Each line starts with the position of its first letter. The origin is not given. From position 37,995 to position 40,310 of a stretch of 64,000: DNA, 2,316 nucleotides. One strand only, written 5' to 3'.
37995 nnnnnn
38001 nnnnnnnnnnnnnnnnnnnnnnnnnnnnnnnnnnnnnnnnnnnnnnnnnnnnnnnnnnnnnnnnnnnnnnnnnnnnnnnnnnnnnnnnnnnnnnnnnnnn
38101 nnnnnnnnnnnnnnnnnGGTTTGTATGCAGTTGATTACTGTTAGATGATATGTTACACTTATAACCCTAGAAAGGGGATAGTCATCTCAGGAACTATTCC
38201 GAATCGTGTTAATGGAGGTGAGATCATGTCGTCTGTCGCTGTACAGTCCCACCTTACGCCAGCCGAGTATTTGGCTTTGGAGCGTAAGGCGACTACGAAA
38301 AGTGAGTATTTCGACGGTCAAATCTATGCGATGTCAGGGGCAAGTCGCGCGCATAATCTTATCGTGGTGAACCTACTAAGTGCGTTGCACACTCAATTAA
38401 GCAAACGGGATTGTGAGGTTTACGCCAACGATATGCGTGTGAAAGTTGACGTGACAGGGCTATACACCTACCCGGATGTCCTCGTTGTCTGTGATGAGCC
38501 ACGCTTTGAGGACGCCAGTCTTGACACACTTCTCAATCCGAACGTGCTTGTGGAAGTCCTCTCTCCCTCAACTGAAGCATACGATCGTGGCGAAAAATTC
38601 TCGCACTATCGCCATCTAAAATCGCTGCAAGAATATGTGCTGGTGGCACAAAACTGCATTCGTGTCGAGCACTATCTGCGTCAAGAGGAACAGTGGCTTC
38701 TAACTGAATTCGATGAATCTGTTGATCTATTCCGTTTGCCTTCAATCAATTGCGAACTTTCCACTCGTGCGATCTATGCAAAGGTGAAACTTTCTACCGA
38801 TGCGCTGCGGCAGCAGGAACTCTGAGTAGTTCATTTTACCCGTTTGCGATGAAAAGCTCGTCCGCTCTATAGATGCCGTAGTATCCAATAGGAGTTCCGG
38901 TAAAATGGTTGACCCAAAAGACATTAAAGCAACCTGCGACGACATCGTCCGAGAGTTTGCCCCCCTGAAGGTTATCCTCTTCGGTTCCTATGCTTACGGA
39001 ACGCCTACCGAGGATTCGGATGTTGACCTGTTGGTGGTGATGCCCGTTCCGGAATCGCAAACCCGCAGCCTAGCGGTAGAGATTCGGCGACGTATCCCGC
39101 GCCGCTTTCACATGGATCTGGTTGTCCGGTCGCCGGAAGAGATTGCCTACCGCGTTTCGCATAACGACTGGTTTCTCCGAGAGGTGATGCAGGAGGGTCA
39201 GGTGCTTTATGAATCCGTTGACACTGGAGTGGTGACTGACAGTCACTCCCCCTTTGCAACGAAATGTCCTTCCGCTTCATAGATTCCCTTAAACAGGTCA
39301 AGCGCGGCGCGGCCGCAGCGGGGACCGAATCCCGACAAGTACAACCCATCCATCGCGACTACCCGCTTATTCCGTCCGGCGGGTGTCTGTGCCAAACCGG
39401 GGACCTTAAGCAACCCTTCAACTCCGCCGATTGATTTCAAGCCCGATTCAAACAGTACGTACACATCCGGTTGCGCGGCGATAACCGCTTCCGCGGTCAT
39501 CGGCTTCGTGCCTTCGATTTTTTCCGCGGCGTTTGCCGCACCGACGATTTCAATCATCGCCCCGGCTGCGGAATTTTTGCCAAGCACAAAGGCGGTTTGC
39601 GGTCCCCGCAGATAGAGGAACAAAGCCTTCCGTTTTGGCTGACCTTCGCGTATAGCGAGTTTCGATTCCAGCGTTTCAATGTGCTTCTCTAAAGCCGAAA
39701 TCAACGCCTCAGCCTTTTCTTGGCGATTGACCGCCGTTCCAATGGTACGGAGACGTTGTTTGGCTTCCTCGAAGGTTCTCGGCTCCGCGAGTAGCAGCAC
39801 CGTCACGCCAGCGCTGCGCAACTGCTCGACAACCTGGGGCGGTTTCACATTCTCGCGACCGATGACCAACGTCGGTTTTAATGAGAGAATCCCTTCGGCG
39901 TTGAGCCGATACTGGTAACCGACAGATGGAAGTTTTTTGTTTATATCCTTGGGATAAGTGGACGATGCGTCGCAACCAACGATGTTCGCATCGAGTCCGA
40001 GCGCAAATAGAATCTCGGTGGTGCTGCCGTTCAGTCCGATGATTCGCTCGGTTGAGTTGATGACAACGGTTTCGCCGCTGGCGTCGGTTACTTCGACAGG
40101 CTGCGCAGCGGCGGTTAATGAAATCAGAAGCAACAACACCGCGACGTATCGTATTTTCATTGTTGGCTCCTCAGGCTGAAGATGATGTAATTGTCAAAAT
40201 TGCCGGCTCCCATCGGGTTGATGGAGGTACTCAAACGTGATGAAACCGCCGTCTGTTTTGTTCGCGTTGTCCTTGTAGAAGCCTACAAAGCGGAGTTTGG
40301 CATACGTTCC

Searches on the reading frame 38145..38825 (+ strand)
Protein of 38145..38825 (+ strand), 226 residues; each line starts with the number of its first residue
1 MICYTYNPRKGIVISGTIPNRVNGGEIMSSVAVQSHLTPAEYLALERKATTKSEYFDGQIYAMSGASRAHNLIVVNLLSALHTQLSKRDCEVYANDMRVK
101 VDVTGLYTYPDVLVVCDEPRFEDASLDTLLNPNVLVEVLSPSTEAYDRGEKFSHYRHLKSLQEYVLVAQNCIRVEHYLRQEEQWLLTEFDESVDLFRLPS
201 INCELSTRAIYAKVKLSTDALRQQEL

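Call 22: search_protein_families(library=pfam, proteins=[window:38145-38825:+], max_evalue=0.001)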
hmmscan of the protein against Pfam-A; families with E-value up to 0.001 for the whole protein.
window:38145-38825:+ (226 aa): 1 family
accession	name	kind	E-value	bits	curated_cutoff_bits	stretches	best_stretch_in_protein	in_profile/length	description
PF05685.18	Uma2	-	3.7e-36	124.6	27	1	40-201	2-164/172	Putative restriction endonuclease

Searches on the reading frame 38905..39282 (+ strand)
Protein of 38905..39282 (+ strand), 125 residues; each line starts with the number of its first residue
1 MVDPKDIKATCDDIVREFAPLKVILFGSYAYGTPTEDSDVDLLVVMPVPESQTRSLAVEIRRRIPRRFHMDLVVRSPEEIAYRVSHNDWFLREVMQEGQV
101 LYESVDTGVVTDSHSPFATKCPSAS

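Call 22: search_protein_families(library=pfam, proteins=[window:38905-39282:+], max_evalue=0.001)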
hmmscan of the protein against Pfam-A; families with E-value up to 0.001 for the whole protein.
window:38905-39282:+ (125 aa): 3 families
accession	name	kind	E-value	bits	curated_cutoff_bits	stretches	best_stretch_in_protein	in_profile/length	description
PF01909.29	NTP_transf_2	-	6.5e-13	49.3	21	1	14-80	7-79/93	Nucleotidyltransferase domain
PF18765.7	Polbeta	-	1.7e-09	38.1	26.9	1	17-104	9-90/93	Polymerase beta, Nucleotidyltransferase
PF22600.2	MTPAP-like_central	-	0.00026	21.5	27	1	17-66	36-85/139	Poly(A) RNA polymerase, mitochondrial-like, central palm domain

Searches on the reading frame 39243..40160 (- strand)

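Call 22: search_protein_families(library=pfam, proteins=[window:39243-40160:-], max_evalue=0.001)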
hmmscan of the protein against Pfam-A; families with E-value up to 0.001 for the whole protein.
window:39243-40160:- (305 aa): 1 family
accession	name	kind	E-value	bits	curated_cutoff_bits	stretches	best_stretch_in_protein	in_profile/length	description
PF01497.23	Peripla_BP_2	-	1.5e-37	129.7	27.5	1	41-271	2-232/235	Periplasmic binding protein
